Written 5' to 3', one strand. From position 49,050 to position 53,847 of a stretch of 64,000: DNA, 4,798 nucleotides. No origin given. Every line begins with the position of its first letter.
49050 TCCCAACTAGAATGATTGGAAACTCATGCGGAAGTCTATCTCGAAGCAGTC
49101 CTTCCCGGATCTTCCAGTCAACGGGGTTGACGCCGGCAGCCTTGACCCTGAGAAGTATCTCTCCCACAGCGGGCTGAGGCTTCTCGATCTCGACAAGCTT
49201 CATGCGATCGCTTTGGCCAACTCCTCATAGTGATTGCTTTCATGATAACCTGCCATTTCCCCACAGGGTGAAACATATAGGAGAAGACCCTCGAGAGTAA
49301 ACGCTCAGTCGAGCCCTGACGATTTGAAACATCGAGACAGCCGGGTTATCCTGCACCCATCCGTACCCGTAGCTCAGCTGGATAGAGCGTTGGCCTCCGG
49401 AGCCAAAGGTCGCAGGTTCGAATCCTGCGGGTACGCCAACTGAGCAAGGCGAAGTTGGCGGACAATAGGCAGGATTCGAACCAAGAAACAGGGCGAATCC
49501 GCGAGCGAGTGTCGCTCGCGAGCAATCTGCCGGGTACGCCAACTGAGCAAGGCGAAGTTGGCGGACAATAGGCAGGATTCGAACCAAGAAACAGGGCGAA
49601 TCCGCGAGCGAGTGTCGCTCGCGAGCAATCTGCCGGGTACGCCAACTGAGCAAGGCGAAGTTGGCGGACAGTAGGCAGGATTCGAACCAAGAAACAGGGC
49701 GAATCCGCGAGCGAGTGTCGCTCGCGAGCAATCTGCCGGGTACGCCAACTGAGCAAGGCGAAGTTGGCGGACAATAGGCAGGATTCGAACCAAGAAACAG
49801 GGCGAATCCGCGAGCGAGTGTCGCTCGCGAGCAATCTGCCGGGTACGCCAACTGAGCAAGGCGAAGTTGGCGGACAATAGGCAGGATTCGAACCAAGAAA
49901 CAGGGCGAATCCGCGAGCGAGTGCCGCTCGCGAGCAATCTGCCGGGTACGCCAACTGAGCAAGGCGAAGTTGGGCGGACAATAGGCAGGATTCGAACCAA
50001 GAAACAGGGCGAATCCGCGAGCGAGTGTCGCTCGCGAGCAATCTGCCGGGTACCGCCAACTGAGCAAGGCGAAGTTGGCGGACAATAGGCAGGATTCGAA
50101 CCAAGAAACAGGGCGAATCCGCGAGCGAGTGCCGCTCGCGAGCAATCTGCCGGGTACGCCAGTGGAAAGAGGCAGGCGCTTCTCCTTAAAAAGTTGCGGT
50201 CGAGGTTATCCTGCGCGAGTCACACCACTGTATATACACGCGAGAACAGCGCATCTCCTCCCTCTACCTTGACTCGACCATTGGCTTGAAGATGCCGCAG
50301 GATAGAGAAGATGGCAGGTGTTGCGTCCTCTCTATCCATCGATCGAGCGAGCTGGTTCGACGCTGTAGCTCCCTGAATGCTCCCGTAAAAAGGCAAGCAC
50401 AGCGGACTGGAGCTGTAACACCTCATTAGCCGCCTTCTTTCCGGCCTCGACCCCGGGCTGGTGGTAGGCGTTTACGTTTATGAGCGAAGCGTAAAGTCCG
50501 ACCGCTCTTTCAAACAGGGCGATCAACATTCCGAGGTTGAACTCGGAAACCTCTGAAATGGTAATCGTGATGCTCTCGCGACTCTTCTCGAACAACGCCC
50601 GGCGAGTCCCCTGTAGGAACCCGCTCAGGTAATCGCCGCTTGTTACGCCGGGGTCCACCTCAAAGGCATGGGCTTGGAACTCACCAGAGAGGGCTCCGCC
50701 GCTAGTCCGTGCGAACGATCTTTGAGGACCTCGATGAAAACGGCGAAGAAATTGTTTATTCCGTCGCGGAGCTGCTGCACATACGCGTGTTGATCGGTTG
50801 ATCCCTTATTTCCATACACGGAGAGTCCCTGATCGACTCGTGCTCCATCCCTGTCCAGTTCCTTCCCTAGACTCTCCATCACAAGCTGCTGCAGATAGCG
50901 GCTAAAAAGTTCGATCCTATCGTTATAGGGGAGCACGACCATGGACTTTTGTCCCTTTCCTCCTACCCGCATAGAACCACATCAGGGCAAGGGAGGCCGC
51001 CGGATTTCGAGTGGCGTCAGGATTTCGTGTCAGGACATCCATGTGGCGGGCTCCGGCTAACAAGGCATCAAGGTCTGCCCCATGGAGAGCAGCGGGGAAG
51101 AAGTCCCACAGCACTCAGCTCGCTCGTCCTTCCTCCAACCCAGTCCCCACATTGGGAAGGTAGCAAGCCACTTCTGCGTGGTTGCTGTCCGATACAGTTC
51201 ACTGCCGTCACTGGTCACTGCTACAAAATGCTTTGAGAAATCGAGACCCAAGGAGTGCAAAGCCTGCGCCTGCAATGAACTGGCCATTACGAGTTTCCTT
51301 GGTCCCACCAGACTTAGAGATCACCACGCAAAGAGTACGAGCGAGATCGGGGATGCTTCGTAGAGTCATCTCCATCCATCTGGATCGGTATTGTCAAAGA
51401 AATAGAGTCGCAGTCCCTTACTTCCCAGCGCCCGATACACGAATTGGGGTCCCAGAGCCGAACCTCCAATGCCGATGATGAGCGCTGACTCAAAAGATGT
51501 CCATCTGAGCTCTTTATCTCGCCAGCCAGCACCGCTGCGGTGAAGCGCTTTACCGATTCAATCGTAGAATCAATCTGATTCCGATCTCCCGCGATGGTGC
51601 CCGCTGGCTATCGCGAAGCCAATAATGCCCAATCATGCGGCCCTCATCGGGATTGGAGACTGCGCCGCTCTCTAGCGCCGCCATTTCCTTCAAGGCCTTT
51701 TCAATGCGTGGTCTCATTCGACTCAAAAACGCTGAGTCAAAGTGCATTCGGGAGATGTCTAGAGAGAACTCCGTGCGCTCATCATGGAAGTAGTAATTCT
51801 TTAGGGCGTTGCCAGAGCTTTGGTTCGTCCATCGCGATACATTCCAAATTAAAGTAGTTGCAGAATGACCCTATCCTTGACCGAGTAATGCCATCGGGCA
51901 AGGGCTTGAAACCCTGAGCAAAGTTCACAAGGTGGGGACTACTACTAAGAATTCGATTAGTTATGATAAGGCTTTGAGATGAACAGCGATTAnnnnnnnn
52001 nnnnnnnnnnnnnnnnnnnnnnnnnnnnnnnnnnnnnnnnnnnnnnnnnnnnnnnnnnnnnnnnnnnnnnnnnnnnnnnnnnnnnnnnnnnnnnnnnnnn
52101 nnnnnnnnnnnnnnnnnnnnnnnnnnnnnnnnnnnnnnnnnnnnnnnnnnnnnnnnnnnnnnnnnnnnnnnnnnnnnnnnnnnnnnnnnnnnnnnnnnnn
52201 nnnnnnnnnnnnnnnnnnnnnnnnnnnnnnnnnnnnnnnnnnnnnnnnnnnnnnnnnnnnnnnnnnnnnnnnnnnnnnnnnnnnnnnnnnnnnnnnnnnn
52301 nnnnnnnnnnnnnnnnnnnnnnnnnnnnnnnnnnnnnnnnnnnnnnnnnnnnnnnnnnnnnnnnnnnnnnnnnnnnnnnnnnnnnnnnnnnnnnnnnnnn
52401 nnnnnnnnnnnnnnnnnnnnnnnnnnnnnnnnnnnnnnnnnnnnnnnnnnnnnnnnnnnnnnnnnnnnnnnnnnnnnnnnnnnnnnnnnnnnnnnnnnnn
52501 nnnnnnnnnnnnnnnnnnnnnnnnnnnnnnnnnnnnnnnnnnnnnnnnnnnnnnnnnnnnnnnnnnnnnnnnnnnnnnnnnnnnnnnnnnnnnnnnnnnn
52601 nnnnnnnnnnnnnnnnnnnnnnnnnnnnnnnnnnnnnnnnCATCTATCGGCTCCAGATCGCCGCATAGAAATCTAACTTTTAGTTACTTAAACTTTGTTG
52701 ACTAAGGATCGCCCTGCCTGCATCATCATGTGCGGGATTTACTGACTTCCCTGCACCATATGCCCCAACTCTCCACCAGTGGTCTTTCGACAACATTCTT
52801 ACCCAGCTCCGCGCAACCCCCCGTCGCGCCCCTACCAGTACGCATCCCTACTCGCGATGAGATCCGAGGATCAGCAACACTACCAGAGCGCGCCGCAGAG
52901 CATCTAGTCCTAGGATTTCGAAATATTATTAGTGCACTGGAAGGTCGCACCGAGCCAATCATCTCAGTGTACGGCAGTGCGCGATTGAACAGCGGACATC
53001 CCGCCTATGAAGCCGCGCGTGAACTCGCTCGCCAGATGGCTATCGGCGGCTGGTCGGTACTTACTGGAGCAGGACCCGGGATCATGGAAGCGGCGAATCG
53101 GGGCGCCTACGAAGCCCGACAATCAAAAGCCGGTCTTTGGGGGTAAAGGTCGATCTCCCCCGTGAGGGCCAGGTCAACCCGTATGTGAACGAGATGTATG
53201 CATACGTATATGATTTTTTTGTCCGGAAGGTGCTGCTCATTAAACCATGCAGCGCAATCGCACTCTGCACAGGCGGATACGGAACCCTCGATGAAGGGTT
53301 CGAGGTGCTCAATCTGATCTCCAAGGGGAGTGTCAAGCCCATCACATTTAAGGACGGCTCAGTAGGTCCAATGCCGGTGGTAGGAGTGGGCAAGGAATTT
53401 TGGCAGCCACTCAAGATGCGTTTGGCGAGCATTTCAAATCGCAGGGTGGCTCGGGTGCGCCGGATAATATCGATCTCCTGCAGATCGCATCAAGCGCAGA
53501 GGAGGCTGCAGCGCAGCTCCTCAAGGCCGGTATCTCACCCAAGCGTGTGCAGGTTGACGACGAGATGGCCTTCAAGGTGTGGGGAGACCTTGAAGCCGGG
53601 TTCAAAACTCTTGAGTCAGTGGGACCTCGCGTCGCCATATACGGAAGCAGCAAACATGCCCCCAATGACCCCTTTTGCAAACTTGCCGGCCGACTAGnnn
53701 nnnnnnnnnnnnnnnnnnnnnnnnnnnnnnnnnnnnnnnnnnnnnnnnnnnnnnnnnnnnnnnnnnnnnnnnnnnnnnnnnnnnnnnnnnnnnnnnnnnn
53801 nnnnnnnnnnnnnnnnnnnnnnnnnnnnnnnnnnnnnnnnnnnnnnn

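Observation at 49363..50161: tRNA-Arg(CCG) followed directly by seven near-identical 103-bp tandem units, each re-creating the tRNA 3-prime end and containing an inverted T-arm copy and two hairpins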

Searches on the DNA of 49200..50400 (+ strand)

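Call 23: search_rna_families(source=window, start=49200, end=50400, threshold=evalue, max_evalue=10, show_alignments=3)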
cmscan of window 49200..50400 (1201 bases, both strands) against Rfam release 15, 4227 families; matches with E-value up to 10: 5.
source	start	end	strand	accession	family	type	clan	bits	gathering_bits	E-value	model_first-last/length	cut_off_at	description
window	49363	49435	+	RF00005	tRNA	Gene; tRNA;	CL00001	58.8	29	7.3e-12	1-71/71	no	tRNA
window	49363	49436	-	RF04354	Plastid-ycf2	Cis-reg;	-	22.5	65.7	0.073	1-75/75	no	Plastid-ycf2 5UTR RNA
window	50291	50344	-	RF00707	mir-197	Gene; miRNA;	-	19.1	74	3.5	1-75/75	no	mir-197 microRNA precursor family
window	49200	49226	+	RF02516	MIR393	Gene; miRNA;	-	15.8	60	3.2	100-126/126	5'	mir-393 microRNA precursor family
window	50163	50221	-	RF02213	ZFAT-AS1_3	Gene; lncRNA;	-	12.4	70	8.1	1-80/80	no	ZFAT antisense RNA 1 conserved region 3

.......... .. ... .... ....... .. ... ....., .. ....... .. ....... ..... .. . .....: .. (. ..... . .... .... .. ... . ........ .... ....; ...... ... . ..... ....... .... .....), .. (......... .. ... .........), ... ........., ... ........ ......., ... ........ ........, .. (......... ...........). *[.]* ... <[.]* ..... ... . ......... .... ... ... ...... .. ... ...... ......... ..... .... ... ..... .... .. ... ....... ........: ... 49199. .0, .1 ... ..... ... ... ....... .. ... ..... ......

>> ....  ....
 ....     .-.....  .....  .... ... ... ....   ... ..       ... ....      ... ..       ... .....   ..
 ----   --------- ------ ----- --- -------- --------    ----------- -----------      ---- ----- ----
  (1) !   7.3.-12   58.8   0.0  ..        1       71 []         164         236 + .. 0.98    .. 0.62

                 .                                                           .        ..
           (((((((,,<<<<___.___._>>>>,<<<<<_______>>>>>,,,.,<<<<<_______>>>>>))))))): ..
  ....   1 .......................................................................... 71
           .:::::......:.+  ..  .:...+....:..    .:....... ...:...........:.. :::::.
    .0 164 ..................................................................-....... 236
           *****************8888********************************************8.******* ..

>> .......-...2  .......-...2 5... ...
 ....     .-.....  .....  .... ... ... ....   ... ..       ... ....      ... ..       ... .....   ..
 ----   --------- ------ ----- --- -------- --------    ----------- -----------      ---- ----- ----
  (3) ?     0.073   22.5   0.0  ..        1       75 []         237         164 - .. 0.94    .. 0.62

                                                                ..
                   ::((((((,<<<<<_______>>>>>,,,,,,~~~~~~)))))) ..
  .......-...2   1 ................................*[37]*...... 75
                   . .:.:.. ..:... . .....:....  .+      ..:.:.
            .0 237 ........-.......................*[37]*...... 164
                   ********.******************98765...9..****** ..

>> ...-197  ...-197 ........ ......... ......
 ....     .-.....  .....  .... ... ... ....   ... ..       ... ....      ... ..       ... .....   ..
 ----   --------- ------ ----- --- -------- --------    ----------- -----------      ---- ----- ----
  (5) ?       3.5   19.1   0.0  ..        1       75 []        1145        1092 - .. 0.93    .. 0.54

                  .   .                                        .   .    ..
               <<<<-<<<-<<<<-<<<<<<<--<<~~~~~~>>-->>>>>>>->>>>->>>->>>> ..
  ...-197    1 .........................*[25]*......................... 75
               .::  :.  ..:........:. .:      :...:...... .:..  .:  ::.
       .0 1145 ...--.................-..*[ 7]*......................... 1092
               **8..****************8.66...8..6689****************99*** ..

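Call 57: search_rna_families(source=window, start=49436, end=49545, threshold=evalue, max_evalue=10, show_alignments=4)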
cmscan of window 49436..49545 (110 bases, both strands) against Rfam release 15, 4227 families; matches with E-value up to 10: 0.
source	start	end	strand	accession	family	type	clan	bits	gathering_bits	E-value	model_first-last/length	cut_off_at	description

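Call 60: search_dna_similar(query=window:49439-49644:+, collection=plasmids, mode=distant, max_evalue=0.01, max_rows=10)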
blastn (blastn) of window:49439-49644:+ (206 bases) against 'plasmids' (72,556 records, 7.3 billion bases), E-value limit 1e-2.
No match.

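Call 61: search_dna_similar(query=window:49439-49644:+, collection=phages, mode=distant, max_evalue=0.01, max_rows=10)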
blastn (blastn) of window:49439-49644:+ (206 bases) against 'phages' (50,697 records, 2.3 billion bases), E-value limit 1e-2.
No match.

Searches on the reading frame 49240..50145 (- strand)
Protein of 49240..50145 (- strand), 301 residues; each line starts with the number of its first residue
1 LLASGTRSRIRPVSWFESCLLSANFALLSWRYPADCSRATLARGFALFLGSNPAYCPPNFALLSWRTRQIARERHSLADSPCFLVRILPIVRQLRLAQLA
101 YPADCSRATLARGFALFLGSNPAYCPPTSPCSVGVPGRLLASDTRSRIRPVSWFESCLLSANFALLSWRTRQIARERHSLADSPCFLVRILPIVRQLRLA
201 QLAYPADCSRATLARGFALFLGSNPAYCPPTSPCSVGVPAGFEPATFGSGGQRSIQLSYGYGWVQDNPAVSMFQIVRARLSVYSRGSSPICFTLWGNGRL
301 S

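Call 41: find_encoding_contigs(protein=window:49240-50145:-, flank=10000, max_places=6)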
Protein window:49240-50145:- (301 aa): no gene with exactly this product is on record in the collection.

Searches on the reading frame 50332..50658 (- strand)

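Call 13: search_protein_families(library=pfam, proteins=[window:50332-50658:-])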
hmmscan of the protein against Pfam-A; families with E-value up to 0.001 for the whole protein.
window:50332-50658:- (108 aa): 1 family
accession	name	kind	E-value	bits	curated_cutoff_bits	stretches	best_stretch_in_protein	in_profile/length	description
PF00342.24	PGI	-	1.2e-08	34.5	22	1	22-82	407-467/486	Phosphoglucose isomerase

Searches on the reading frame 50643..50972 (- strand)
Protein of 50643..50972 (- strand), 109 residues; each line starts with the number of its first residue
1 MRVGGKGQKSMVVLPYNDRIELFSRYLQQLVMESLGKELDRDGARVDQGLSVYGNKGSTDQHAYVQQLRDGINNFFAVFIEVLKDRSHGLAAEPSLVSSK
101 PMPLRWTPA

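Call 13: search_protein_families(library=pfam, proteins=[window:50643-50972:-])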
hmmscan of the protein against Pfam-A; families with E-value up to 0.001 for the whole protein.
window:50643-50972:- (109 aa): 1 family
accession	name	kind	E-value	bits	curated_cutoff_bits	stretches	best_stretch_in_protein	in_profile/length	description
PF00342.24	PGI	-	5.2e-13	48.9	22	1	7-87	278-360/486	Phosphoglucose isomerase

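Call 47: find_encoding_contigs(protein=window:50643-50972:-, flank=10000, max_places=6)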
Protein window:50643-50972:- (109 aa): no gene with exactly this product is on record in the collection.

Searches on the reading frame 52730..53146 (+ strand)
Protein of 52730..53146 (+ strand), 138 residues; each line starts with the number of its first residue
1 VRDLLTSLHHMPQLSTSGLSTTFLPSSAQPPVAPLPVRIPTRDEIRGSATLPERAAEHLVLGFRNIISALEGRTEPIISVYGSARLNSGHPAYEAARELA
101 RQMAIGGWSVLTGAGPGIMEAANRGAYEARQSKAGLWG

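Call 79: search_protein_families(library=pfam, proteins=[window:52730-53146:+], max_evalue=0.001)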
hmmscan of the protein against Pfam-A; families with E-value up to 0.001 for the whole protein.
window:52730-53146:+ (138 aa): 1 family
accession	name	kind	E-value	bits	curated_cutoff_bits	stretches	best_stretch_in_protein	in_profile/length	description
PF18306.6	LDcluster4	-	4.3e-09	36.6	26.3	1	77-131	3-56/151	SLOG cluster4 family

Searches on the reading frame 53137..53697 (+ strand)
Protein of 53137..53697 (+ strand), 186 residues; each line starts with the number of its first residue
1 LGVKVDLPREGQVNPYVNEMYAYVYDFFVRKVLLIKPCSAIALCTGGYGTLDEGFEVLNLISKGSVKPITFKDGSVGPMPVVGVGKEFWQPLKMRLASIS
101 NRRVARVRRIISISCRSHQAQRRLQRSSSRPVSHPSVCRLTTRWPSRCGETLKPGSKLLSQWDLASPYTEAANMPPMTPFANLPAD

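Call 79: search_protein_families(library=pfam, proteins=[window:53137-53697:+], max_evalue=0.001)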
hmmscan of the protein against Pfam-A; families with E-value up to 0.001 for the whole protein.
window:53137-53697:+ (186 aa): 1 family
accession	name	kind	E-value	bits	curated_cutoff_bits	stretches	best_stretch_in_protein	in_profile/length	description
PF03641.19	Lysine_decarbox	-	1.1e-10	42.3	27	1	5-106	22-112/131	Possible lysine decarboxylase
